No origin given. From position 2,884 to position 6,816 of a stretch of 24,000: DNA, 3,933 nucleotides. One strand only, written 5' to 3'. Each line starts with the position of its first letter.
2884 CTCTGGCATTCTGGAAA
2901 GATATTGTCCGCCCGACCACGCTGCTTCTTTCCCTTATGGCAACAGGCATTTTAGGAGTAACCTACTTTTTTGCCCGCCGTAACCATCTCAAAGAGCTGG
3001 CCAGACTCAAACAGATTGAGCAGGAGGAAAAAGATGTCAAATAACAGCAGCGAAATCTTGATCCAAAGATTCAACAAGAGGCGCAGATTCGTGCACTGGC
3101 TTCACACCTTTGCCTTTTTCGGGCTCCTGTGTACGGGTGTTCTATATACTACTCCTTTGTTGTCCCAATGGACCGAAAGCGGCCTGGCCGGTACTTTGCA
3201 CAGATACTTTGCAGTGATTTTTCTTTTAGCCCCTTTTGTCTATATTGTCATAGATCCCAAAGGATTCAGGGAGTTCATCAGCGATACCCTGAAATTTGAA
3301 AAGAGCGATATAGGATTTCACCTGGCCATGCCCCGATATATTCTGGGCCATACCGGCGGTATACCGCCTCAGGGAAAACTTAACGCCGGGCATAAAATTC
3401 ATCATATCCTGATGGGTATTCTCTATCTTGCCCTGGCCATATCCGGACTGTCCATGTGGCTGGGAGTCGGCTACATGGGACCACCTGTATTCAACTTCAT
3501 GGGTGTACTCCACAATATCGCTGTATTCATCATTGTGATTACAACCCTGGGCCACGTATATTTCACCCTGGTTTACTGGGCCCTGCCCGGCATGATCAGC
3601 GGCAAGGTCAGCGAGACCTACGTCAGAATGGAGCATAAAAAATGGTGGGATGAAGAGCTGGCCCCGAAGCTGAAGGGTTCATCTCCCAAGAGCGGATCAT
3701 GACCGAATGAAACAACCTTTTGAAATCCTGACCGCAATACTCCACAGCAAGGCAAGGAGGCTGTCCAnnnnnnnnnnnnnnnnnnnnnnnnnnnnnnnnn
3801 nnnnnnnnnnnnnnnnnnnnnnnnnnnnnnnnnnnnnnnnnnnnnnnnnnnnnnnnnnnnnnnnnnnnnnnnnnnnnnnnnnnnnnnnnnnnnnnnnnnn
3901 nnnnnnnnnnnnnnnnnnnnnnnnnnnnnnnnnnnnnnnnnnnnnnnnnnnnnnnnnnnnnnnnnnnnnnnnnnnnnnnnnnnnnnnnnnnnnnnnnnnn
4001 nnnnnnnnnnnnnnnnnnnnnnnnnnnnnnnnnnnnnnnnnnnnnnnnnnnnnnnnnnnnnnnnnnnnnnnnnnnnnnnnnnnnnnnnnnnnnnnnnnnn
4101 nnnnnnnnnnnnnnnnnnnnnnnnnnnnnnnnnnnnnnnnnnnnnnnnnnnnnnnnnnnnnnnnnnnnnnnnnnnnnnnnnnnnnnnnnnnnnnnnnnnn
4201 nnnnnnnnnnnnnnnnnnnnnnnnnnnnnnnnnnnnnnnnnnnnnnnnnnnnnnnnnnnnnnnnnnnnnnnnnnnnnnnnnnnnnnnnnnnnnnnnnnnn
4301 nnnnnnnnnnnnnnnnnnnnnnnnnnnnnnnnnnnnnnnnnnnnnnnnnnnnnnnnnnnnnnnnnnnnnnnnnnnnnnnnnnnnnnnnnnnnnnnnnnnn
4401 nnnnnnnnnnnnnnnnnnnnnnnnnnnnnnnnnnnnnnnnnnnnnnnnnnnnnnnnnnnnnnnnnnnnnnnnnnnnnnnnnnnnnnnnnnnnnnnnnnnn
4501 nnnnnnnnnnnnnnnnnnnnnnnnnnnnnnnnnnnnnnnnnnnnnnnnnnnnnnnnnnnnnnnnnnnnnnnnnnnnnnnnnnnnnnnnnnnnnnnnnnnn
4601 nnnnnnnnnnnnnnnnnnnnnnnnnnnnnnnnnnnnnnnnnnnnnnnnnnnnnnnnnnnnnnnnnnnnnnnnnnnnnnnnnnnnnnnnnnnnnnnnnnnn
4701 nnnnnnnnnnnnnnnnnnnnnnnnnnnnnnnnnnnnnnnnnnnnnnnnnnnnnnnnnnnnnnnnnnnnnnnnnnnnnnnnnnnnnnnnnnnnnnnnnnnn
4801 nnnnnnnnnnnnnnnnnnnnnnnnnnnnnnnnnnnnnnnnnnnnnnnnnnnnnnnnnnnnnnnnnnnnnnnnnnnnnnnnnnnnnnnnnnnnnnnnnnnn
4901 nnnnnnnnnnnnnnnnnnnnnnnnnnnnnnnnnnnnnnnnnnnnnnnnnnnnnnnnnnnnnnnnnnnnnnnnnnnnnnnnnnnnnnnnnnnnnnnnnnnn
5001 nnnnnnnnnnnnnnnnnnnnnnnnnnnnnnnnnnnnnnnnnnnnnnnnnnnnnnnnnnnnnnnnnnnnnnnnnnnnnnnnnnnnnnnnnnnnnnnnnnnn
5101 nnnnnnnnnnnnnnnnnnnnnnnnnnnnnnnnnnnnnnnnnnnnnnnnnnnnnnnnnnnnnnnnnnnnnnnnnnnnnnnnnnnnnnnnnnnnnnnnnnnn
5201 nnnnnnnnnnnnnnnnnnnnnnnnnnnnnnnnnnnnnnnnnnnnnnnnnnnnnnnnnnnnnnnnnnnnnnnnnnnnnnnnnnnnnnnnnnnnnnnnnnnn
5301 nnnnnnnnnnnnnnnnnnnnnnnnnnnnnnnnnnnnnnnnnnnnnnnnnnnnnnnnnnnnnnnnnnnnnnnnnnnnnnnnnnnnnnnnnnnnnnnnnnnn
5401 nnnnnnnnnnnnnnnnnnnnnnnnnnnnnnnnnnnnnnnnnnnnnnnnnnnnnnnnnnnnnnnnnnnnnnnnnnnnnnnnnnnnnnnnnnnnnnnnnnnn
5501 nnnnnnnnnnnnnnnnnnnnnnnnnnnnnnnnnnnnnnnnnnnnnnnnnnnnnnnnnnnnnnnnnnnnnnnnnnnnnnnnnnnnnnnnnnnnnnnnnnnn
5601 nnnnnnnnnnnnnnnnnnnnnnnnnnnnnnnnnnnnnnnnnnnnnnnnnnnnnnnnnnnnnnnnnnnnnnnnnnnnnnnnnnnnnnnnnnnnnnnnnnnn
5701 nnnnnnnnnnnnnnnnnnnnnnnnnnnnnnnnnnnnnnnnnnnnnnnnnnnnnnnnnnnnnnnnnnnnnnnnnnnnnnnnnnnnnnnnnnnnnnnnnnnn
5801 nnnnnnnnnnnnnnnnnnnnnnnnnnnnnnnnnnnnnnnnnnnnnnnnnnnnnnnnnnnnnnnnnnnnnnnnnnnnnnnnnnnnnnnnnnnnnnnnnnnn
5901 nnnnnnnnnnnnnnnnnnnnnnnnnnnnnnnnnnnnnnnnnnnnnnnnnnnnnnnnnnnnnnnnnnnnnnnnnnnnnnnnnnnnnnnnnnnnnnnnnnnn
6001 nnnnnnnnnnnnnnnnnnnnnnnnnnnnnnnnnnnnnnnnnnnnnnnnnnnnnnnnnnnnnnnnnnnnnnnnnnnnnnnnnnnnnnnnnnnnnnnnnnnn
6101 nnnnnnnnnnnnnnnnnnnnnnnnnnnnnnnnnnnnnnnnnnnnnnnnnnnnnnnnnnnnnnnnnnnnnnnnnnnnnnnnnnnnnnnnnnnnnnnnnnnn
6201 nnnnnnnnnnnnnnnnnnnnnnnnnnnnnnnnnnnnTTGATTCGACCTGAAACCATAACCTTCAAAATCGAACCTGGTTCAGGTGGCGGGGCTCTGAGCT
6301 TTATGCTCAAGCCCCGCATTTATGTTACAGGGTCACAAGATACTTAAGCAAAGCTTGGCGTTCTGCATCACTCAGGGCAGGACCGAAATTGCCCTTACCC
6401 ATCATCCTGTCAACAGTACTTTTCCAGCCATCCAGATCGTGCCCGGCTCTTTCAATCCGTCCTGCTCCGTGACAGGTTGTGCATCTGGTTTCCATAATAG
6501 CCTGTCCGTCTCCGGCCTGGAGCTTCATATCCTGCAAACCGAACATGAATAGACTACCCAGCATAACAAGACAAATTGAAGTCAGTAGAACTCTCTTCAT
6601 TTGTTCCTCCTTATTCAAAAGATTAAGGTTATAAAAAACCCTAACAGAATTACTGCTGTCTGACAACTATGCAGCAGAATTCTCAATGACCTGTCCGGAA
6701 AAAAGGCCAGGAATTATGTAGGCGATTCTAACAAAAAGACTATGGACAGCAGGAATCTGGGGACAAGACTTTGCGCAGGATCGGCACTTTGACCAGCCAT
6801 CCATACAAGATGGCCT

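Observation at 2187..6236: Fdn-like quinol module (FeS and cytochrome b) with a decahaem cytochrome in place of the catalytic subunit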

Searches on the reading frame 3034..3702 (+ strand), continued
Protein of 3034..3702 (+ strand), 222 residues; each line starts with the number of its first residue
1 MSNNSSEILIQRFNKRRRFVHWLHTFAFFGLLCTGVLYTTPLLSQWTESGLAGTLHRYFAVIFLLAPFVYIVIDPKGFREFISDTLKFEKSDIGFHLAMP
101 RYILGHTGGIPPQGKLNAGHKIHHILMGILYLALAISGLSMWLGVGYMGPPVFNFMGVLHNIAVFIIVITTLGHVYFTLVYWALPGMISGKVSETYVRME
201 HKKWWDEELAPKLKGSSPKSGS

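Call 73: search_protein_families(library=ncbifam, proteins=[L027:226-2517:+, L027:2519-3322:+, L026:3-995:+, L026:1024-1773:+], max_evalue=1e-10)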
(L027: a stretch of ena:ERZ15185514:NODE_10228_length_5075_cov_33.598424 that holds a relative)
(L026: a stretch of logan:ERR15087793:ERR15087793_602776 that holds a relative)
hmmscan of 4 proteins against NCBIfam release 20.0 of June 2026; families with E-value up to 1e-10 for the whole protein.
L027:226-2517:+ (763 aa): 24 families
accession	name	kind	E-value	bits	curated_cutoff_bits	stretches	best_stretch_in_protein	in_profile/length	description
NF012032.0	PRK15488.1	equivalog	1e-142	476.7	694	2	7-583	2-562/759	thiosulfate reductase PhsA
TIGR01591.1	Fdh-alpha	equivalog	2.2e-67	227.6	666.25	2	53-371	2-318/672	formate dehydrogenase subunit alpha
TIGR02166.1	dmsA_ynfE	subfamily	1.3e-62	212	777.7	2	8-371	1-397/794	DMSO/selenate family reductase complex A subunit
NF047855.1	AssmNtatRedNasC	equivalog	4.4e-56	190.5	1100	2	45-367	16-338/708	assimilatory nitrate reductase catalytic subunit NasC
TIGR03479.1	DMSO_red_II_alp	subfamily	1.1e-55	189.2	984.75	2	75-289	93-305/913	molybdopterin-dependent oxidoreductase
NF041783.2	mnquin_red_QrcB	equivalog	1.2e-41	142.7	440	1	44-372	47-366/695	menaquinone reductase molybdopterin-binding-like subunit QrcB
NF041714.1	arsenate_red_ArrA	equivalog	8.6e-38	130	1600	2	7-293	2-298/848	arsenate respiratory reductase molybdopterin-containing subunit ArrA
NF011566.1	PRK14990.1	exception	8.8e-38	129.8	1600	1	7-372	13-418/814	dimethylsulfoxide reductase subunit A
TIGR00509.1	bisC_fam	subfamily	2.8e-37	128.4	1017.55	1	225-370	192-342/772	molybdopterin guanine dinucleotide-containing S/N-oxide reductase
TIGR01553.1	formate-DH-alph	equivalog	6.8e-37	126.7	814.2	1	8-293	2-306/1009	formate dehydrogenase-N subunit alpha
NF041884.1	selenate_YnfF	exception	7.7e-37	126.6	1650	1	77-371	78-397/798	selenate/tellurate reductase subunit YnfF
NF041885.1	selenate_YnfE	exception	7.3e-35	120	1675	1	239-371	253-404/805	selenate/tellurate reductase subunit YnfE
NF010055.0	PRK13532.1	equivalog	4.4e-26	91.4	904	1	7-291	2-291/830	nitrate reductase catalytic subunit NapA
NF041513.1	formate_DH_Act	exception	5.4e-25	87.4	1400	1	48-294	41-298/1067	formate dehydrogenase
NF011682.0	PRK15102.1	equivalog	5.4e-24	84.3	909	1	240-370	260-395/829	trimethylamine-N-oxide reductase TorA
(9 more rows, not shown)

L027:2519-3322:+ (267 aa): 18 families
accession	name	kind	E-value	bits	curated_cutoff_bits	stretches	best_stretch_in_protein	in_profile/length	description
TIGR01582.1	FDH-beta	equivalog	6.8e-38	130.4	334.7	1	53-230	89-274/283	formate dehydrogenase subunit beta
NF045715.1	sulf_resp_HmcB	equivalog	2.1e-35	122.3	420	1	52-246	102-301/307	sulfate respiration complex iron-sulfur protein HmcB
TIGR02951.1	DMSO_dmsB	equivalog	8.9e-35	120.1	214.1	1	4-145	3-156/161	DMSO/selenate family reductase complex B subunit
TIGR03149.1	cyt_nit_nrfC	equivalog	2.3e-34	118.7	377.6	1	6-154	42-196/225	cytochrome c nitrite reductase Fe-S protein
NF041715.1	arsenate_red_ArrB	equivalog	2.5e-32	112.3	450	1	4-102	4-103/233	arsenate respiratory reductase iron-sulfur subunit ArrB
NF008134.0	PRK10882.1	equivalog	3e-32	112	263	1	54-233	110-318/329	hydrogenase 2 operon protein HybA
NF011569.0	PRK14993.1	equivalog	4.2e-26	91.9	416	1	4-142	45-188/244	tetrathionate reductase subunit TtrB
NF038355.1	FDH3_beta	equivalog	1.6e-24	86.9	240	1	4-110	4-108/180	formate dehydrogenase FDH3 subunit beta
TIGR03478.1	DMSO_red_II_bet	subfamily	4.9e-22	78.3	480.7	1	43-158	117-236/321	DMSO reductase family type II enzyme, iron-sulfur subunit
NF045797.1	DsrO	equivalog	4e-20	72.2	200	1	4-147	45-207/235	sulfate reduction electron transfer complex DsrMKJOP subunit DsrO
NF009451.0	PRK12809.1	equivalog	4.2e-19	68.3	1154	1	8-141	8-138/639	formate-dependent uric acid utilization protein YgfT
NF009408.0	PRK12769.1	equivalog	7e-19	67.4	1003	1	5-159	5-166/659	formate-dependent uric acid utilization protein AegA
NF045766.1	PhenlGlyoxDHPadI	equivalog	3.4e-16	59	700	1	9-146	11-142/443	NADH-dependent phenylglyoxylate dehydrogenase subunit beta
NF042979.1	EthbenzDh_ebdB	equivalog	1.8e-15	56.7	740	1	53-167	149-267/354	ethylbenzene dehydrogenase subunit beta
NF007658.0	PRK10330.1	equivalog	9.1e-15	54.6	260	1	4-155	4-172/181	electron transport protein HydN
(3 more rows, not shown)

L026:3-995:+ (330 aa): 12 families
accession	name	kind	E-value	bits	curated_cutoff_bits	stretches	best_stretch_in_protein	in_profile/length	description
NF012032.0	PRK15488.1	equivalog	8.5e-47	159.6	694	1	4-315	423-745/759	thiosulfate reductase PhsA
TIGR02166.1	dmsA_ynfE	subfamily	8.5e-27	93.5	777.7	1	24-329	470-793/794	DMSO/selenate family reductase complex A subunit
TIGR01591.1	Fdh-alpha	equivalog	8e-19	67.2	666.25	1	10-283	384-641/672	formate dehydrogenase subunit alpha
TIGR00509.1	bisC_fam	subfamily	1.7e-17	63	1017.55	1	8-327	411-751/772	molybdopterin guanine dinucleotide-containing S/N-oxide reductase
NF041885.1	selenate_YnfE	exception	2.1e-15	55.6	1675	1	24-329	480-804/805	selenate/tellurate reductase subunit YnfE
NF041783.2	mnquin_red_QrcB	equivalog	8e-15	54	440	0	13-109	407-505/695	menaquinone reductase molybdopterin-binding-like subunit QrcB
NF041884.1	selenate_YnfF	exception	7.7e-14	50.5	1650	1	22-329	471-797/798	selenate/tellurate reductase subunit YnfF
TIGR03479.1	DMSO_red_II_alp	subfamily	1.1e-13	50.2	984.75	0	23-112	561-648/913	molybdopterin-dependent oxidoreductase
NF011566.1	PRK14990.1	exception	2.6e-13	48.9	1600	1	24-327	493-811/814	dimethylsulfoxide reductase subunit A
NF047855.1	AssmNtatRedNasC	equivalog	1e-11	43.9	1100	0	9-109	409-506/708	assimilatory nitrate reductase catalytic subunit NasC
NF011682.0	PRK15102.1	equivalog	4.5e-11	41.6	909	0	17-260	478-740/829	trimethylamine-N-oxide reductase TorA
TIGR02693.1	arsenite_ox_L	equivalog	5.9e-11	41.1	359.05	0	142-287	642-777/806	arsenate reductase (azurin) large subunit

L026:1024-1773:+ (249 aa): 17 families
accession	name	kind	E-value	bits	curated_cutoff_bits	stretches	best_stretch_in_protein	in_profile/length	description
TIGR01582.1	FDH-beta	equivalog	5.2e-43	147.2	334.7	1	32-239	67-280/283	formate dehydrogenase subunit beta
TIGR03149.1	cyt_nit_nrfC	equivalog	1.7e-34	119.2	377.6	1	5-148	40-187/225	cytochrome c nitrite reductase Fe-S protein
TIGR02951.1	DMSO_dmsB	equivalog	3.3e-34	118.3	214.1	1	5-148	3-156/161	DMSO/selenate family reductase complex B subunit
NF045715.1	sulf_resp_HmcB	equivalog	4.3e-27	95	420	1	4-192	37-244/307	sulfate respiration complex iron-sulfur protein HmcB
NF008134.0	PRK10882.1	equivalog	7.6e-26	90.9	263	1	48-173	103-239/329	hydrogenase 2 operon protein HybA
NF041715.1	arsenate_red_ArrB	equivalog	1.2e-24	87.2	450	1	7-107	6-105/233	arsenate respiratory reductase iron-sulfur subunit ArrB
NF011569.0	PRK14993.1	equivalog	4.3e-22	78.7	416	1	4-163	44-202/244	tetrathionate reductase subunit TtrB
TIGR03478.1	DMSO_red_II_bet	subfamily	1.1e-20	73.8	480.7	1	43-146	116-221/321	DMSO reductase family type II enzyme, iron-sulfur subunit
NF038355.1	FDH3_beta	equivalog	7.3e-18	65.2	240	1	4-105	3-100/180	formate dehydrogenase FDH3 subunit beta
NF045797.1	DsrO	equivalog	4.4e-16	59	200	1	8-146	48-203/235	sulfate reduction electron transfer complex DsrMKJOP subunit DsrO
NF045766.1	PhenlGlyoxDHPadI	equivalog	6.9e-16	58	700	1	5-149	6-142/443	NADH-dependent phenylglyoxylate dehydrogenase subunit beta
NF042979.1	EthbenzDh_ebdB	equivalog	1e-15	57.5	740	1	42-166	137-263/354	ethylbenzene dehydrogenase subunit beta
NF009451.0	PRK12809.1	equivalog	1.1e-15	56.9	1154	1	6-149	5-143/639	formate-dependent uric acid utilization protein YgfT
NF007658.0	PRK10330.1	equivalog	2.5e-14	53.2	260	0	6-106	5-104/181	electron transport protein HydN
NF009408.0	PRK12769.1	equivalog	5.9e-14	51.1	1003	1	8-155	7-157/659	formate-dependent uric acid utilization protein AegA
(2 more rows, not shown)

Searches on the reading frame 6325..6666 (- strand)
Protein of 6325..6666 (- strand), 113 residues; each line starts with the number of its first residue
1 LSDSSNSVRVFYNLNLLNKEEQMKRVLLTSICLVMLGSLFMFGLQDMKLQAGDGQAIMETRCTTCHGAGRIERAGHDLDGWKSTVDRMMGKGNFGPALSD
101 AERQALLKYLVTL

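Call 6: search_protein_families(library=ncbifam, proteins=[window:6325-6666:-], max_evalue=0.01)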
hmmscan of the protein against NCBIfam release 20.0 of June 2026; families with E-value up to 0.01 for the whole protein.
window:6325-6666:- (113 aa): 4 families
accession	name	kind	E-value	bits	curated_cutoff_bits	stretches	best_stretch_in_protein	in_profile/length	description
TIGR03908.1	QH_alpha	equivalog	5.5e-07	28.5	274.35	1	52-111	6-69/510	quinohemoprotein amine dehydrogenase subunit alpha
NF052246.1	SorB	equivalog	6.7e-06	26.1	93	1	47-111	13-77/80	SorB family sulfite dehydrogenase c-type cytochrome subunit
NF011606.0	PRK15032.1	equivalog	0.001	18.2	455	1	55-110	322-371/390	pentaheme c-type cytochrome TorC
TIGR02162.1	torC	equivalog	0.0072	15.6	478.2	1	53-110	324-375/387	pentaheme c-type cytochrome TorC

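Call 36: search_protein_families(library=pfam, proteins=[window:6325-6666:-], max_evalue=0.01)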
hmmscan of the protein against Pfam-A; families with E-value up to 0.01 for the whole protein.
window:6325-6666:- (113 aa): 3 families
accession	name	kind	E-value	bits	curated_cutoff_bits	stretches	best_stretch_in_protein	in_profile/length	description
PF09098.15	Dehyd-heme_bind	-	1.6e-06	28.3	25.2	1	54-111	3-64/167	Quinohemoprotein amine dehydrogenase A, alpha subunit, haem binding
PF00034.26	Cytochrom_C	-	3.6e-06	28.6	21.3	0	53-71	3-21/90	Cytochrome c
PF13442.11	Cytochrome_CBB3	-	7.6e-06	26.6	27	1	51-110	3-68/68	Cytochrome C oxidase, cbb3-type, subunit III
